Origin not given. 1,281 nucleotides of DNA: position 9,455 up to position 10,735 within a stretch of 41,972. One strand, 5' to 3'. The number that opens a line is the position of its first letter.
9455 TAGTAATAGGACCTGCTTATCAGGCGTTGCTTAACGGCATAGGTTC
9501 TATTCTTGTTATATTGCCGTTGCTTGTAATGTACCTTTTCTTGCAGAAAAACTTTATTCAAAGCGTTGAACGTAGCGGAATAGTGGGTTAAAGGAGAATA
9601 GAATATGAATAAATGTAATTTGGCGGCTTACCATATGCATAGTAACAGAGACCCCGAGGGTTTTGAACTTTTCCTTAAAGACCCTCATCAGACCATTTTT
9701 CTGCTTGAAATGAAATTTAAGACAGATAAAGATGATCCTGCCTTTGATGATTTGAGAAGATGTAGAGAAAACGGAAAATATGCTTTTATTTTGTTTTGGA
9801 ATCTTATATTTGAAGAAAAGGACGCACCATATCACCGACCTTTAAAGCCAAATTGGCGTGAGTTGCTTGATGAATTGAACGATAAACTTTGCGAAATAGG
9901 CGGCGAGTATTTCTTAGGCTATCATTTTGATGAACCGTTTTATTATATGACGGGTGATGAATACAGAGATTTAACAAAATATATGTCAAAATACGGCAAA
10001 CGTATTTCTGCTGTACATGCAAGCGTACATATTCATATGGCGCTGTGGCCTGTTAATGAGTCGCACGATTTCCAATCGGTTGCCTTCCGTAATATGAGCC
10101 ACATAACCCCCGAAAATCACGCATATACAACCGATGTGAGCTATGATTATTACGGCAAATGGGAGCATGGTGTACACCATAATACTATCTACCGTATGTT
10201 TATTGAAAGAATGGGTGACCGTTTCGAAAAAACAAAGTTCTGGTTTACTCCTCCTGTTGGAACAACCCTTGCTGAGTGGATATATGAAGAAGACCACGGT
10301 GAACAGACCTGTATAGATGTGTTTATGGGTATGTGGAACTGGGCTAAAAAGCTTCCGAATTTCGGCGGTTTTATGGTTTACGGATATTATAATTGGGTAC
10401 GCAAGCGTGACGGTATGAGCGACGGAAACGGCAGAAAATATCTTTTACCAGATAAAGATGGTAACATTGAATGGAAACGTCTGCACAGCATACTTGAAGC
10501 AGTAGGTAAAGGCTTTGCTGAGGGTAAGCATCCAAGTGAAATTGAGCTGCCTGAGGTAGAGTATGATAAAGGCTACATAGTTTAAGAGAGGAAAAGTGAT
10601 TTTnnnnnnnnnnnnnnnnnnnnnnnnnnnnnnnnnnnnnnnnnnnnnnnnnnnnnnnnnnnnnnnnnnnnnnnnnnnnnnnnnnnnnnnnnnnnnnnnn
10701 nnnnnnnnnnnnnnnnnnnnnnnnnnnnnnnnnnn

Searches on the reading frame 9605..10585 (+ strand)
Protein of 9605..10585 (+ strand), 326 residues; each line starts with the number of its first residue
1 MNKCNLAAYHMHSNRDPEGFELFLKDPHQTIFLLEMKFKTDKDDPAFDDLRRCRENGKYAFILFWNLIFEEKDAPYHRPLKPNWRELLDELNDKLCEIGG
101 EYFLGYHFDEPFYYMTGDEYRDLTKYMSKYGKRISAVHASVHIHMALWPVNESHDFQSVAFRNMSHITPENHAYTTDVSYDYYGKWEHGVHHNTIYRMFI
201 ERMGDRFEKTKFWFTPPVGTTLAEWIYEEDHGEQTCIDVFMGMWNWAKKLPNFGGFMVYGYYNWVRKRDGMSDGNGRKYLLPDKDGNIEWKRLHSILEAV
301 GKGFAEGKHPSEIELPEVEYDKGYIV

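Call 4: search_protein_families(library=pfam, proteins=[window:9605-10585:+], max_evalue=0.01)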
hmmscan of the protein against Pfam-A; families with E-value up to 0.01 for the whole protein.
window:9605-10585:+ (326 aa): 0 families

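Call 9: search_protein_families(library=ncbifam, proteins=[window:9605-10585:+], max_evalue=0.01)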
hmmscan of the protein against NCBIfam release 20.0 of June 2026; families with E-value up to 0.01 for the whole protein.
window:9605-10585:+ (326 aa): 0 families

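Call 51: find_homologous_proteins(query=window:9605-10585:+, max_evalue=0.00001)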
Query window:9605-10585:+ (326 aa): 20 proteins with E <= 0.00001 among 439 candidates.
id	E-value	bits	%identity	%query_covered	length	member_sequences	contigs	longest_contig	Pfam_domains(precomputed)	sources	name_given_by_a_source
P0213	4.0e-209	712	89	100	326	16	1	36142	-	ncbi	-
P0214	1.7e-148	513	64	99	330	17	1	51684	-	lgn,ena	-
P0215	1.3e-144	500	64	100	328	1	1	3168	-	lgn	-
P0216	6.2e-141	488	63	100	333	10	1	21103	-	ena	-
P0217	7.9e-137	474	61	100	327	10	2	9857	-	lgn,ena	-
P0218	5.2e-136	472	61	100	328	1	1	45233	-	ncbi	-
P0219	9.9e-135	467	62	100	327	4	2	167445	-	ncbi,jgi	-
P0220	2.3e-134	466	59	100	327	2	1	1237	-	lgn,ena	-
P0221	4.1e-134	465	62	100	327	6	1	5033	-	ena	-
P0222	1.7e-132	460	59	100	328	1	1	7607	-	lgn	-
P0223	8.5e-127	441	56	100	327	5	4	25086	-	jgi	-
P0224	4.0e-126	439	56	97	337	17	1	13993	-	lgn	-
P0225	9.9e-123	428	56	100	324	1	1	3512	-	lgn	-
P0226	7.0e-122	425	55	100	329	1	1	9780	-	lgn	-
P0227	8.3e-121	422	56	100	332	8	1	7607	-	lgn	-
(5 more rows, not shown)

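Call 61: predict_structure(alignment_id=A5)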
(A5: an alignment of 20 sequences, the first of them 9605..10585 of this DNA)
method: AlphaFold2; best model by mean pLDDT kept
length: 326 residues; sequences in the alignment: 20
mean_pLDDT: 89.9   pTM: 0.89
mean pLDDT of the five models: 89.9, 86.9, 86.8, 86.5, 86.1
residues with pLDDT >= 90: 209; 70-90: 102; 50-70: 15; < 50: 0
segments of 3 or more residues with pLDDT < 50: none
pLDDT, mean of each block of 10 residues (from residue 1): 86 91 91 84 87 97 89 81 94 96 96 92 98 94 76 76 90 96 81 90 94 92 81 93 95 94 86 88 92 97 96 96 71
secondary structure, 60 per line:
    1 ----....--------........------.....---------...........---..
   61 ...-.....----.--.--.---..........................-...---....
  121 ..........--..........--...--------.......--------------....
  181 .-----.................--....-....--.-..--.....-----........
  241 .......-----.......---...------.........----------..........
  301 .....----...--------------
elements in order: E5-8 H17-24 E31-35 H45-55 E59-63 H65-68 H84-102 E103-109 H117-130 E133-139 H156-162 E177-181 H187-203 H206-209 E211-214 H223-227 H233-247 E253-259 E263-265 E272-275 H276-280 H291-305

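Call 64: fold_search(model_id=the predicted structure, library=pdb)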
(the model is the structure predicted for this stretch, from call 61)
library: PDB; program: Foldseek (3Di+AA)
matches with E <= 10: 1497; with E <= 0.001: 33
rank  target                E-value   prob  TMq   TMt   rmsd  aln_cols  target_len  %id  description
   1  4uqa                  9.5e-07  1.00  0.48  0.41   7.5       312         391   15  X-ray structure of glucuronoxylan-xylanohydrolase (Xyn30A) from Clostridium thermocellum (released 2015-06-24)
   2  4qaw_A                1.3e-06  1.00  0.47  0.31   7.3       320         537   15  Structure of modular Xyn30D from Paenibacillus barcinonensis (released 2014-10-08)
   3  5a6l_A                1.7e-06  1.00  0.49  0.42   7.4       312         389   15  High resolution structure of the thermostable glucuronoxylan endo-Beta-1, 4-xylanase, CtXyn30A, from Clostridium therm (released 2016-10-19)
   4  8vg9                  1.8e-06  1.00  0.54  0.46   6.9       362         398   12  Crystallographic structure of Ruminococcus champanellensis xylanase (RcXyn30A) (released 2024-12-25)
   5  3kl3_C                7.7e-06  1.00  0.47  0.40   7.9       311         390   13  Crystal structure of Ligand bound XynC (released 2010-12-08)
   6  3kl0_A                9.2e-06  1.00  0.47  0.40   7.8       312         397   13  Crystal structure of the glucuronoxylan xylanohydrolase XynC from Bacillus subtilis (released 2010-12-08)
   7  1nof                  1.6e-05  1.00  0.39  0.34   8.0       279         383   11  THE FIRST CRYSTALLOGRAPHIC STRUCTURE OF A XYLANASE FROM GLYCOSYL HYDROLASE FAMILY 5: IMPLICATIONS FOR CATALYSIS (released 2003-09-16)
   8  3kl5_D                3.5e-05  1.00  0.46  0.42   7.6       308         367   12  Structure Analysis of a Xylanase From Glycosyl Hydrolase Family Thirty: Carbohydrate Ligand Complexes Reveal this Fami (released 2010-12-08)
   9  2gft_B                1.6e-04  1.00  0.49  0.42   7.1       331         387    8  Crystal structure of the E263A nucleophile mutant of Bacillus licheniformis endo-beta-1,4-galactanase in complex with  (released 2006-06-13)
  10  9g64_A                2.2e-04  1.00  0.37  0.44   8.4       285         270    8  F420-dependent oxidoreductase (released 2025-06-11)
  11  4jn6_A                2.2e-04  1.00  0.41  0.39  14.7       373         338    9  Crystal Structure of the Aldolase-Dehydrogenase Complex from Mycobacterium tuberculosis HRv37 (released 2013-05-08)
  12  5hnn_C                2.7e-04  1.00  0.46  0.47   8.5       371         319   11  Crystal structure of the endo-beta-1,4-glucanase (Xac0030) from Xanthomonas axonopodis pv. citri with the triple mutat (released 2017-01-25)
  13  9gnc_B                3.0e-04  1.00  0.37  0.43   8.5       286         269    8  KvPepIY122A mutant in complex with F420, F420-dependent oxidoreductase (released 2025-06-11)
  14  9gm0_B                3.6e-04  1.00  0.38  0.45   8.0       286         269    7  KvPepI F420-dependent oxidoreductase, F420 complex (released 2025-06-11)
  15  9gm0_A                3.6e-04  1.00  0.38  0.44   8.3       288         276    7  KvPepI F420-dependent oxidoreductase, F420 complex (released 2025-06-11)
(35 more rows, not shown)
